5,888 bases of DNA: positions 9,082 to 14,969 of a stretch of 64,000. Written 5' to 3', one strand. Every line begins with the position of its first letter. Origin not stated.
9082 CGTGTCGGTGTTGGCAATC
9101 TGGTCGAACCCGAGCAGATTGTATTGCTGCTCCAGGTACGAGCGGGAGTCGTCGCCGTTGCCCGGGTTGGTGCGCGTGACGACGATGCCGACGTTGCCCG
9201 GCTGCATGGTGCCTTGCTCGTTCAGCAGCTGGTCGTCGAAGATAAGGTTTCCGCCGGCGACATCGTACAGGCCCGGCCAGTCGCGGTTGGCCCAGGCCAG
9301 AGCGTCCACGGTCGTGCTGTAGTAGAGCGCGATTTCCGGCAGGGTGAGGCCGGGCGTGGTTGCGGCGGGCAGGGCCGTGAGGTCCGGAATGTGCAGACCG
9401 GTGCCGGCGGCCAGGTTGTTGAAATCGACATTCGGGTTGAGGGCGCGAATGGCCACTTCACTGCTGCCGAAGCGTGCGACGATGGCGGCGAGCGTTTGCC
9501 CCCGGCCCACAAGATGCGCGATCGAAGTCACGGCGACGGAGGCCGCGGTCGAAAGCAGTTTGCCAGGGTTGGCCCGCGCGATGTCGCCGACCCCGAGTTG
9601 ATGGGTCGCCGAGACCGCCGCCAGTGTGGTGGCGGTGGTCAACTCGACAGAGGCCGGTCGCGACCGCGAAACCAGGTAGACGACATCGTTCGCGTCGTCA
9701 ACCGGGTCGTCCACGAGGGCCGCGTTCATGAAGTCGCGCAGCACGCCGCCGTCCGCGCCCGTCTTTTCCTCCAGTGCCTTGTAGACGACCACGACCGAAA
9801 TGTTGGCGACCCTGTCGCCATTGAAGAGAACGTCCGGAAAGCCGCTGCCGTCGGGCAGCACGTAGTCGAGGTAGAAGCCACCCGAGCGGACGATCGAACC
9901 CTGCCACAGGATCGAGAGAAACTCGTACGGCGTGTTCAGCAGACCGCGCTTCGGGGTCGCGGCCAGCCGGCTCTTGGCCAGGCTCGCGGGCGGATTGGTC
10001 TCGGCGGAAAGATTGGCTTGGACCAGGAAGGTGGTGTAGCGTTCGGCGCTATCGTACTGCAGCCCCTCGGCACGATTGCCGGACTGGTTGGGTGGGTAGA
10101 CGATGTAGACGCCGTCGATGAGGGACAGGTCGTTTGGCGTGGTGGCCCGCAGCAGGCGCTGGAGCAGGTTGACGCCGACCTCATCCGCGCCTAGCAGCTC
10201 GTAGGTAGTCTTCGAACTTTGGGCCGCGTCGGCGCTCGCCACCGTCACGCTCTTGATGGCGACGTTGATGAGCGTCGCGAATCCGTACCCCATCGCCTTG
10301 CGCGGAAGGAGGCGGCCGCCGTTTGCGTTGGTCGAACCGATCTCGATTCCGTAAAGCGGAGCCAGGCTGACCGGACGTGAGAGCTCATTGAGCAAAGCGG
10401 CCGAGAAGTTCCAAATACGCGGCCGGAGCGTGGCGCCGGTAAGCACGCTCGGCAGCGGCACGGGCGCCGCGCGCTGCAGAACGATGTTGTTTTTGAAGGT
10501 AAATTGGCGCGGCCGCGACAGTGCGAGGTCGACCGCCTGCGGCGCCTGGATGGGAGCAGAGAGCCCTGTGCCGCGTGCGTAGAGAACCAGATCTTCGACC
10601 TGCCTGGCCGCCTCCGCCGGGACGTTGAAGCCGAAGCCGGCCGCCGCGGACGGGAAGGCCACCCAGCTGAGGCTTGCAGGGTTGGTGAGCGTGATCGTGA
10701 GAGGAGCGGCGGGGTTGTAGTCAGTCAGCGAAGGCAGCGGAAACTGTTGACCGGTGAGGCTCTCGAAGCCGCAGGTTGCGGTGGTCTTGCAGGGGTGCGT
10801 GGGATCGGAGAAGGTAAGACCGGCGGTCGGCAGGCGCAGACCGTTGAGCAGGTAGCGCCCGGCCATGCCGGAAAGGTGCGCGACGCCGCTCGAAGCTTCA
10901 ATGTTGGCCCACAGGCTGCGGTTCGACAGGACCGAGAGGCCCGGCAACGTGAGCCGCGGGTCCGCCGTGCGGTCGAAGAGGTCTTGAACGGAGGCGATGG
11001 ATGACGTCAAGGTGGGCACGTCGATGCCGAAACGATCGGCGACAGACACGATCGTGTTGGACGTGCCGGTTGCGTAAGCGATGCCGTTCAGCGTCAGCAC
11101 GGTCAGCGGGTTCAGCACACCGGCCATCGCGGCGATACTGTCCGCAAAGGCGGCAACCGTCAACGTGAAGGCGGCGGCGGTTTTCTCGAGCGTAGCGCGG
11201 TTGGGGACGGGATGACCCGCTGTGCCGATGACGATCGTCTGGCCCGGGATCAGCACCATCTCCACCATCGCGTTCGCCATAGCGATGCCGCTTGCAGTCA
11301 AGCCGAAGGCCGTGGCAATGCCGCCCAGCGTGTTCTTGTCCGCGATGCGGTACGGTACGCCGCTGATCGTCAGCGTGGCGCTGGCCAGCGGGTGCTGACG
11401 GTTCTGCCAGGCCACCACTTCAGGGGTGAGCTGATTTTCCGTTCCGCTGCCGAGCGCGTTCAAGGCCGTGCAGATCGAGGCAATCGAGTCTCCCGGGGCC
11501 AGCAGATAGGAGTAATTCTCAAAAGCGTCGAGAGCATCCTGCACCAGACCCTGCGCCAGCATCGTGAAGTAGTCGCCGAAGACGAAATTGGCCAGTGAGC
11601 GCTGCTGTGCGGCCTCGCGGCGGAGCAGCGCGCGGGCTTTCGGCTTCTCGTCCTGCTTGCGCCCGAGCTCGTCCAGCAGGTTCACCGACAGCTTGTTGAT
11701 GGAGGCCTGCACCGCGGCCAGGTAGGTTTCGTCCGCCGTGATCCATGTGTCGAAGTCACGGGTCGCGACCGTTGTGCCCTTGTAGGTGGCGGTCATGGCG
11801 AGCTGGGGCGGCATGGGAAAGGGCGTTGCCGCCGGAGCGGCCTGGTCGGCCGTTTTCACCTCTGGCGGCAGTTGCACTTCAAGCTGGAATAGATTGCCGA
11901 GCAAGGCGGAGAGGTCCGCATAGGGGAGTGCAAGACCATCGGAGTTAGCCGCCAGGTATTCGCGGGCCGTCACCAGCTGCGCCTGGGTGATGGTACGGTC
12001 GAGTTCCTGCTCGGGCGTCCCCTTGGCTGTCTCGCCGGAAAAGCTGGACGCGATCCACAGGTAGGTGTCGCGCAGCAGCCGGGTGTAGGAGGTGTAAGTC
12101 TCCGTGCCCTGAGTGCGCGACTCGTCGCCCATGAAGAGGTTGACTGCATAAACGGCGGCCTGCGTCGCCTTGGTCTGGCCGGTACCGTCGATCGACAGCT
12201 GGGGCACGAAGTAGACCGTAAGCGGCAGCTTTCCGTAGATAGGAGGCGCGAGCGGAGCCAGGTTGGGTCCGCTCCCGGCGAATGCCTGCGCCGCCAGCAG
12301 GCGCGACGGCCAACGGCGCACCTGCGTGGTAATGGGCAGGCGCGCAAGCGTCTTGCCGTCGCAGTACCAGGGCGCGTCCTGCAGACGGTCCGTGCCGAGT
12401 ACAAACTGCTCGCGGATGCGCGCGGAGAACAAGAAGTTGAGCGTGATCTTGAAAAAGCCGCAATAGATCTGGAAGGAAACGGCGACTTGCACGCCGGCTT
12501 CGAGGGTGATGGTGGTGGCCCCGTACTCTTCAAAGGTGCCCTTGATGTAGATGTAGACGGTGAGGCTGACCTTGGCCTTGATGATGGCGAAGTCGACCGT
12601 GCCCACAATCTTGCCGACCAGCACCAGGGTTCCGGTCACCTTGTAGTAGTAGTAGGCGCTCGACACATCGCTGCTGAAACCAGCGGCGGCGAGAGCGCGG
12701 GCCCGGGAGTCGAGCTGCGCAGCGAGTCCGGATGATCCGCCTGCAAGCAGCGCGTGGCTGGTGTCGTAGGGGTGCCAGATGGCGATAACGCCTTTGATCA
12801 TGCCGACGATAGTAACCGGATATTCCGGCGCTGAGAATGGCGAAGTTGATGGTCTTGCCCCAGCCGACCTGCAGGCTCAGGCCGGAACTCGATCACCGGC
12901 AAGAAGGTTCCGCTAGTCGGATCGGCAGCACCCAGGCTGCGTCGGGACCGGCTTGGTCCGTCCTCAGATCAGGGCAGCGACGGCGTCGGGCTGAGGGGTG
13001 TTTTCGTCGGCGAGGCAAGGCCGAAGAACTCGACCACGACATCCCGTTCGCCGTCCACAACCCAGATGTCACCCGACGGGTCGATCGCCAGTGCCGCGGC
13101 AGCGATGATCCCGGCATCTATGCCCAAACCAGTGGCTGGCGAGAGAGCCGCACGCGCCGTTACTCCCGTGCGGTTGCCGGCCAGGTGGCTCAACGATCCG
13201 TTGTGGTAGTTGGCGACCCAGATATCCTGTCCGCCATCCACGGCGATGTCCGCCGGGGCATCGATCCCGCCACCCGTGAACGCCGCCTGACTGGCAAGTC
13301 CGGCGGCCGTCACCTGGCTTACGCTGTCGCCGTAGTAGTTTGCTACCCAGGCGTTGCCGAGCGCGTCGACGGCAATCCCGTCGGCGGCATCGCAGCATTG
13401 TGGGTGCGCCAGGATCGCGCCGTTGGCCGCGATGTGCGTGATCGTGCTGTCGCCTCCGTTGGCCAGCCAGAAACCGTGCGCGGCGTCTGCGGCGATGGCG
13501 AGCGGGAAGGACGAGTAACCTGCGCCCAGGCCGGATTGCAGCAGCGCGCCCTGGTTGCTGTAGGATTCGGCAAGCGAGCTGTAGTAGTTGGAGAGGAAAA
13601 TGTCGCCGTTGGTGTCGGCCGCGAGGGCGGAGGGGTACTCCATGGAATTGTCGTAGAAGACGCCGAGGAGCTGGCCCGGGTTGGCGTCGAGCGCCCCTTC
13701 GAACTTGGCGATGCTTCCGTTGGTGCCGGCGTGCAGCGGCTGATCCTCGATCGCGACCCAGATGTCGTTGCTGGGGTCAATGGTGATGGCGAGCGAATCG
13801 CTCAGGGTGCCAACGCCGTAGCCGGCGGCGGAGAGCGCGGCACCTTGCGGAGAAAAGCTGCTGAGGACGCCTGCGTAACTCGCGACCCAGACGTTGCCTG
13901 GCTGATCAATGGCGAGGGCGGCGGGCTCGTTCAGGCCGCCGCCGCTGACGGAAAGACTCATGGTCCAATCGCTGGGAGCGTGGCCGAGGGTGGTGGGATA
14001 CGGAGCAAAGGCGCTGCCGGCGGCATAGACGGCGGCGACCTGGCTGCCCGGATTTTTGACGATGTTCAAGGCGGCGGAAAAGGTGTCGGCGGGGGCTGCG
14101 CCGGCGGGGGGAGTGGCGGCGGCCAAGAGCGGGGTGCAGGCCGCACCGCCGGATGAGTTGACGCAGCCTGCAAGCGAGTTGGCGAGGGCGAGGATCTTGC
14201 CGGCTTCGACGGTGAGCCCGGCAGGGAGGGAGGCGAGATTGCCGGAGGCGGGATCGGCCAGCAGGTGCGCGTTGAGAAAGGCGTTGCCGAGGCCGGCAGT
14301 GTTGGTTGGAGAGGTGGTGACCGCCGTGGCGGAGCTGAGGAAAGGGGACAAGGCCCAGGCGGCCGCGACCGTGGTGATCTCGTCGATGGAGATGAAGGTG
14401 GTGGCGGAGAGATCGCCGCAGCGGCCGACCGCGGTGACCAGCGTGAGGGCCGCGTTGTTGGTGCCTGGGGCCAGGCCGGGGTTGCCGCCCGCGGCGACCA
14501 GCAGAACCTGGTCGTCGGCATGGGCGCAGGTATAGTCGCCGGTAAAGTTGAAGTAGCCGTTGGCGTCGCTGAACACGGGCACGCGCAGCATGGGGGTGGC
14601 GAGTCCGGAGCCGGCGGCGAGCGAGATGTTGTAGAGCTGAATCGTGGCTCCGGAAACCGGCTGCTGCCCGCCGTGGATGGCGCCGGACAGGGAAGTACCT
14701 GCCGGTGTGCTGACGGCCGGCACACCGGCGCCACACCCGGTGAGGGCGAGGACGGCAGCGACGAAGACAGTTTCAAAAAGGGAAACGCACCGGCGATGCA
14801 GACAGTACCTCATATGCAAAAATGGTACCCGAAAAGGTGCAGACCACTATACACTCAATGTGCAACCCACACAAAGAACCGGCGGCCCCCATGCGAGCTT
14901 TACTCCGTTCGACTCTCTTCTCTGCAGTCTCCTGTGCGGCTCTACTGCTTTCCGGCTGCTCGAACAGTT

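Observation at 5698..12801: Orphan 2,367-aa megaprotein with no recognisable catalytic, secretion or adhesin-repeat signature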

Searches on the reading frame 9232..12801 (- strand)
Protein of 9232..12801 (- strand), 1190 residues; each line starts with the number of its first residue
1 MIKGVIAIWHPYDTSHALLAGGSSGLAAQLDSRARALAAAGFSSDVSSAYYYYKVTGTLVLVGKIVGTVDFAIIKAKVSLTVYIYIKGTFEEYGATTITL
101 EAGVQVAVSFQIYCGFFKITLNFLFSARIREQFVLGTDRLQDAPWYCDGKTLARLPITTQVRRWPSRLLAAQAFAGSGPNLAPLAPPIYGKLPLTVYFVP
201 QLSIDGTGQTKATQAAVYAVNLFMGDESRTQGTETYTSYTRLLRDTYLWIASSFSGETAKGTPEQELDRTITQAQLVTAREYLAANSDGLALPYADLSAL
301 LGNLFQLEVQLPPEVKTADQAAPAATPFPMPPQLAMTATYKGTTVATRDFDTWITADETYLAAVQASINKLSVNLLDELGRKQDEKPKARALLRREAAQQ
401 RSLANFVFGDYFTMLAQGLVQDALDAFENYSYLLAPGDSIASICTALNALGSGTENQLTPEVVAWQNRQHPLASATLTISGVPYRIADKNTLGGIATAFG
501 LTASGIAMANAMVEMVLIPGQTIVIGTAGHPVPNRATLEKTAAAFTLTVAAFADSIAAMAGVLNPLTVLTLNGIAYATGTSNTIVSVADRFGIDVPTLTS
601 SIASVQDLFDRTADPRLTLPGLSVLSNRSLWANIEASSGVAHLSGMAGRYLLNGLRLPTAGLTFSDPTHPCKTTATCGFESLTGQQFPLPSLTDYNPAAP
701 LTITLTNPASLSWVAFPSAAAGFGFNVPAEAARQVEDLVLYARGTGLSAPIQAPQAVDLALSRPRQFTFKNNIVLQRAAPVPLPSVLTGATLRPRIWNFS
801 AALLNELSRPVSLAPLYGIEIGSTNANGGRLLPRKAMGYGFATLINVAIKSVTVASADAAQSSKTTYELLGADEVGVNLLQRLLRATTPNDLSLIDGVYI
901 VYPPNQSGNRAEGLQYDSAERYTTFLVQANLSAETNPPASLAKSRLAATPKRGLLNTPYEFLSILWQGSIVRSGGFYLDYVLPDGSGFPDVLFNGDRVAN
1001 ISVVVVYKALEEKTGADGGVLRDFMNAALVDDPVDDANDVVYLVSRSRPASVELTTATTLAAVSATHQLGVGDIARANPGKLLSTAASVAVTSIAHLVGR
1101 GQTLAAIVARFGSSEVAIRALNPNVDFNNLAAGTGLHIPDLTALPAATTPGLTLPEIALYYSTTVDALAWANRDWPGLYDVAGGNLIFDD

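Call 56: predict_structure(alignment_id=A4)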
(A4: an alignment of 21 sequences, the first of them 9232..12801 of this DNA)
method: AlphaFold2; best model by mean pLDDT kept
length: 1190 residues; sequences in the alignment: 21
mean_pLDDT: 77.3   pTM: 0.50
mean pLDDT of the five models: 77.3, 72.9, 72.4, 70.0, 68.6
residues with pLDDT >= 90: 437; 70-90: 446; 50-70: 145; < 50: 162
segments of 3 or more residues with pLDDT < 50: 1-57, 59-61, 144-175, 372-389, 748-762, 854-861, 930-949, 1012-1016
pLDDT, mean of each block of 10 residues (from residue 1): 22 25 21 22 23 42 59 67 64 63 74 70 64 67 46 31 28 57 92 89 69 76 87 87 95 90 94 92 77 91 93 70 82 93 89 86 70 40 42 58 89 92 92 94 93 85 95 94 90 93 95 92 90 89 94 94 91 92 94 91 95 92 93 90 85 77 84 83 85 82 90 82 81 78 58 34 70 76 58 81 83 82 67 82 93 53 75 90 89 87 74 81 79 32 36 85 90 77 85 86 86 56 90 80 85 91 84 90 91 89 90 91 87 89 88 92 91 92 85
secondary structure, 60 per line:
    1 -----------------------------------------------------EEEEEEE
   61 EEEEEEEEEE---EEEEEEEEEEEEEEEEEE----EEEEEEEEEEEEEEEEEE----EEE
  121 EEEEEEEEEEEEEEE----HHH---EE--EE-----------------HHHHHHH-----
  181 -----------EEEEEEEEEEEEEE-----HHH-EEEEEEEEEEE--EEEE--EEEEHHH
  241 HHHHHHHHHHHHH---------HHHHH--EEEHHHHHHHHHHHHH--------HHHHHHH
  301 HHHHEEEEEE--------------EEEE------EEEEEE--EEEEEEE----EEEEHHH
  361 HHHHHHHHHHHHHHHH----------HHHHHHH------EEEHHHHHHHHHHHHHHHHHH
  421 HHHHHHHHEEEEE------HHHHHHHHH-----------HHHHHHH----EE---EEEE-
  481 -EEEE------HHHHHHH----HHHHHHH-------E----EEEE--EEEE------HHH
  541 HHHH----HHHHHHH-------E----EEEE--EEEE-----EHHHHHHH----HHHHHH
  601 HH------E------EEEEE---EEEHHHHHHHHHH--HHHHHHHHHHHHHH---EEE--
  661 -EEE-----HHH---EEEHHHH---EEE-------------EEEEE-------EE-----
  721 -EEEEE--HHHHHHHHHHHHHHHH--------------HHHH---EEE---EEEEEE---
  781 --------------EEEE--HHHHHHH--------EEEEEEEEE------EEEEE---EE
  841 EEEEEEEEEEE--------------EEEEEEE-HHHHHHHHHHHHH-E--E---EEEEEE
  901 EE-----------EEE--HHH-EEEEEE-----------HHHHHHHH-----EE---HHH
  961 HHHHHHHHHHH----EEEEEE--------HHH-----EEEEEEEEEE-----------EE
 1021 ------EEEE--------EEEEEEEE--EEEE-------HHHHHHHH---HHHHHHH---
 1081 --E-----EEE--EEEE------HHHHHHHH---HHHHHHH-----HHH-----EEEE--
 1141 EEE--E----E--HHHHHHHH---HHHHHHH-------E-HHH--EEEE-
elements in order (helices of 4 or more, strands of 3 or more residues): E54-70 E74-91 E96-113 E118-135 H169-175 E192-205 E215-225 E228-231 E234-237 H238-253 H263-267 E270-272 H273-285 H294-304 E305-310 E325-328 E335-340 E343-349 E354-357 H358-376 H387-393 E400-402 H403-428 E429-433 H440-448 H460-466 E476-479 E482-485 H492-498 H503-509 E522-525 E528-531 H538-544 H549-555 E568-571 E574-577 H584-590 H595-602 E616-620 E624-626 H627-636 H639-652 E656-658 E662-664 E676-678 H679-682 E686-688 E702-706 E722-726 H729-744 H759-762 E766-768 E772-777 E795-798 H801-807 E816-824 E831-835 E839-851 E866-872 H874-886 E895-902 E914-916 E923-928 H940-947 H958-971 E976-981 E998-1007 E1027-1030 E1039-1046 E1049-1052 H1060-1067 H1071-1077 E1089-1091 E1094-1097 H1104-1111 H1115-1121 E1135-1138 E1141-1143 H1154-1161 H1165-1171 E1186-1189
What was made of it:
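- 12397..12642 (-): aa 54-135: four 17-18-residue amphipathic beta-strands. This is the surviving last third of the family's most conserved core. AF2 model (call 56).
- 10942..11376 (-): LysM block 1: three beta-alpha-alpha-beta modules, aa ~476-620. AF2 secondary structure (call 56).
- On LysM domain (PF01476): The AF2 model shows 3 + 3 such modules (call 56).
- Checked: AlphaFold2 shows four long strands at aa 54-135 and two triplets of beta-alpha-alpha-beta modules at aa ~476-620 and ~1049-1189 (call 56).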

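Call 58: fold_search(model_id=the predicted structure, library=pdb)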
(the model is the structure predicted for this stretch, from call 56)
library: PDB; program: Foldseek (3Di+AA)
matches with E <= 10: 295; with E <= 0.001: 0
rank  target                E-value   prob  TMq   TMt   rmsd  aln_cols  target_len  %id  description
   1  8jyw_A                1.5e-03  1.00  0.06  0.26  10.1       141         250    4  Cryo-EM structure of the gasdermin pore from Trichoplax adhaerens (released 2024-05-01)
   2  9a84_A                6.0e-03  0.99  0.06  0.22  10.8       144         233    8  52-mer bacterial gasdermin pore model from Vitiosangium sp. (released 2024-03-22)
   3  9pe0_A                8.6e-03  0.99  0.06  0.22   8.8       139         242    6  CryoEM structure of the GSDME pore, C27 (released 2026-03-25)
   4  8gtn_A                1.6e-02  0.97  0.05  0.21   8.8       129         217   10  Cryo-EM structure of the gasdermin B pore (released 2023-04-12)
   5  3aaa_B                1.7e-02  1.00  0.05  0.22   9.7        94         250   12  Crystal Structure of Actin capping protein in complex with V-1 (released 2010-08-04)
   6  7dsa_B                1.9e-02  1.00  0.06  0.23   9.7        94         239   12  Crystal structure of actin capping protein in complex with V-1 (space group P62) (released 2021-03-03)
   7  9h5m_A                2.0e-02  1.00  0.06  0.23   9.9       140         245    4  Cryo-EM structure of Gasdermin-E (released 2025-11-05)
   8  6sg9_CJ               2.2e-02  0.15  0.05  0.08  26.6       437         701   11  Head domain of the mt-SSU assemblosome from Trypanosoma brucei (released 2019-09-18)
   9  7nyc_H                2.6e-02  1.00  0.05  0.14   8.9       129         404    8  cryoEM structure of 3C9-sMAC (released 2021-10-06)
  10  6vfe_A                2.6e-02  0.98  0.06  0.21  10.8       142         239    6  Gasdermin D pore (released 2021-04-21)
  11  9do6_C                2.6e-02  0.33  0.04  0.09  25.0       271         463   12  Membrane-spanning OlyA/PlyB pore complex focused refinement (released 2025-09-24)
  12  4uz2_D                2.8e-02  1.00  0.05  0.46   7.3        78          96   33  Crystal structure of the N-terminal LysM domains from the putative NlpC/P60 D,L endopeptidase from T. thermophilus (released 2015-01-14)
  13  9do6_F                2.8e-02  0.35  0.04  0.09  24.9       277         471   10  Membrane-spanning OlyA/PlyB pore complex focused refinement (released 2025-09-24)
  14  9ec0_D                3.3e-02  1.00  0.06  0.23   9.3        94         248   13  Structure of the CARMIL dimer bound to Capping Protein (released 2026-01-21)
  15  4uz2_B                3.3e-02  1.00  0.05  0.46   7.3        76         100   33  Crystal structure of the N-terminal LysM domains from the putative NlpC/P60 D,L endopeptidase from T. thermophilus (released 2015-01-14)
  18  4uz2_C                4.0e-02  1.00  0.05  0.52   9.4        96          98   22  Crystal structure of the N-terminal LysM domains from the putative NlpC/P60 D,L endopeptidase from T. thermophilus (released 2015-01-14)
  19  4uz2_A                4.4e-02  1.00  0.05  0.45   7.3        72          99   32  Crystal structure of the N-terminal LysM domains from the putative NlpC/P60 D,L endopeptidase from T. thermophilus (released 2015-01-14)
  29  5k2l                  6.7e-02  1.00  0.04  0.87   1.4        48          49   29  Crystal structure of LysM domain from Volvox carteri chitinase (released 2017-02-22)
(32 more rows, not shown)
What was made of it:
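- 12397..12642 (-): Weak Foldseek matches to pore-state gasdermin, MACPF and CDC hairpins (E = 1.5e-3; call 58).
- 10942..11376 (-): Foldseek LysM hits 4uz2 and 5k2l (call 58).
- On LysM domain (PF01476): Foldseek match to 5k2l: TM 0.87, rmsd 1.4 Å over 48 columns (call 58).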

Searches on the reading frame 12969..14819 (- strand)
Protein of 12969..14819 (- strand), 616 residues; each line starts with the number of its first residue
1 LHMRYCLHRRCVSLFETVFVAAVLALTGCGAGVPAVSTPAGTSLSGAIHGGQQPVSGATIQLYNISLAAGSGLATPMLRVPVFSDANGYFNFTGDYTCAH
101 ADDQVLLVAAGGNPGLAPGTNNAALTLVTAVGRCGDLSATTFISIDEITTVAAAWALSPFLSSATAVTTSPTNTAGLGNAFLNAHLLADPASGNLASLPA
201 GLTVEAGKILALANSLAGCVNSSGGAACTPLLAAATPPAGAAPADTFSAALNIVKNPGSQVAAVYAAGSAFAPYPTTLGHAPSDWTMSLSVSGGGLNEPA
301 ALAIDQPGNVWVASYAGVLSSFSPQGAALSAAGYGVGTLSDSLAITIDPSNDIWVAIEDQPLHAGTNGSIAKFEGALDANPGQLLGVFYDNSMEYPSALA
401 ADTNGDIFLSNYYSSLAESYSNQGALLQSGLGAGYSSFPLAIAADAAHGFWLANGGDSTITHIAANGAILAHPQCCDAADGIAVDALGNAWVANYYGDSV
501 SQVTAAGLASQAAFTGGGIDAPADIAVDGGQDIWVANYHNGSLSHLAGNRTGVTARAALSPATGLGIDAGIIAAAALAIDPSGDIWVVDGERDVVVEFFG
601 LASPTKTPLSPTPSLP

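Call 4: search_protein_families(library=pfam, proteins=[window:12969-14819:-], max_evalue=0.1)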
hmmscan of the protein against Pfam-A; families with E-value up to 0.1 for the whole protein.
window:12969-14819:- (616 aa): 4 families
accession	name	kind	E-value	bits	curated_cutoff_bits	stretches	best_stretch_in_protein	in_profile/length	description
PF01436.27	NHL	-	6.2e-12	45.4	20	1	522-544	4-26/28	NHL repeat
PF24684.1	Vgb_lyase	-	5.2e-08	32.5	50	1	394-540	139-285/290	Virginiamycin B lyase family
PF07494.17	Reg_prop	-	6.4e-06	26.2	20.4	0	301-315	9-23/24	Two component regulator propeller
PF08450.18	SGL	-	2.6e-05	24.4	26.3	0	479-508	186-215/246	SMP-30/Gluconolactonase/LRE-like region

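Call 6: search_protein_families(library=ncbifam, proteins=[window:12969-14819:-], max_evalue=0.1)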
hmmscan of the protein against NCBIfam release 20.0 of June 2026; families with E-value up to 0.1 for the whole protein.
window:12969-14819:- (616 aa): 3 families
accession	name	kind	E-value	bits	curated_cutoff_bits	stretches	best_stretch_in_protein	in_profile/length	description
NF000096.1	stregra_B_VgbB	exception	0.00027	20.2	600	1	396-551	101-256/295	streptogramin B lyase Vgb(B)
NF035926.1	scyF_NHL_VPEP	equivalog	0.00068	18.9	350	0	293-356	195-263/376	scytonemin biosynthesis PEP-CTERM protein ScyF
NF000022.1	stregra_B_VgbA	exception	0.0028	16.8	600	1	392-549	97-254/299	streptogramin B lyase Vgb(A)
